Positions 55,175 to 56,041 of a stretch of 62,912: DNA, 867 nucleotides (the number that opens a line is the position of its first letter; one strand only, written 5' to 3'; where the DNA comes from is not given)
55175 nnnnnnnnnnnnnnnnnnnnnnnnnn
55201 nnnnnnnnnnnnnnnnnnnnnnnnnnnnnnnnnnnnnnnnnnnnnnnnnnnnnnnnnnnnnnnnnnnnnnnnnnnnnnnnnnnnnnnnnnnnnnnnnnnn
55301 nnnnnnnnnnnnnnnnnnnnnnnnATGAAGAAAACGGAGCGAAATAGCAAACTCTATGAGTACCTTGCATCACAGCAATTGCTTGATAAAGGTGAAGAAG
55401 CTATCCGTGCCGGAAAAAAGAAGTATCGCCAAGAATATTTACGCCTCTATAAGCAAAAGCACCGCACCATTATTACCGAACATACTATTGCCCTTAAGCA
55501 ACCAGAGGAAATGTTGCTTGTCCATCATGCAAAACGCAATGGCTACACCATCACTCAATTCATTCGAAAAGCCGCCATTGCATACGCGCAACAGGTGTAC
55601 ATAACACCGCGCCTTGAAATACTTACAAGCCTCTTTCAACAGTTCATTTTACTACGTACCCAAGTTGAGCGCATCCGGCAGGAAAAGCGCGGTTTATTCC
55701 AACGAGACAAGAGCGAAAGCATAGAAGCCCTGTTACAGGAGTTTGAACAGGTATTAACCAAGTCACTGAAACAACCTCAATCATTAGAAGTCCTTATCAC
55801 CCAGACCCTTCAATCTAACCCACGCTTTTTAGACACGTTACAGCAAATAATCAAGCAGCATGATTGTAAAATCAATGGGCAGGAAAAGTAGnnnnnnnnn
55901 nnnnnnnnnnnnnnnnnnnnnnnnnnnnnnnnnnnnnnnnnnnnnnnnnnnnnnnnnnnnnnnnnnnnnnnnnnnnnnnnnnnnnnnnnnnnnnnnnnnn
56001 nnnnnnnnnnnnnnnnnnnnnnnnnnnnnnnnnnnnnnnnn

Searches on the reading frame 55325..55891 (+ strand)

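Call 14: search_protein_families(library=pfam, proteins=[window:55325-55891:+], max_evalue=0.01)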
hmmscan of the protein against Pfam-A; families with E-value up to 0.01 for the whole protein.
window:55325-55891:+ (188 aa): 0 families

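Call 51: search_protein_families(library=phrogs, proteins=[window:55325-55891:+], max_evalue=0.1)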
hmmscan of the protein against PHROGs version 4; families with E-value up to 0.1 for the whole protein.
window:55325-55891:+ (188 aa): 1 family
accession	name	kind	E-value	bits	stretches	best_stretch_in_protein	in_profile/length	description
phrog_19114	-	unknown function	0.0053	17.8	1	34-94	16-77/135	-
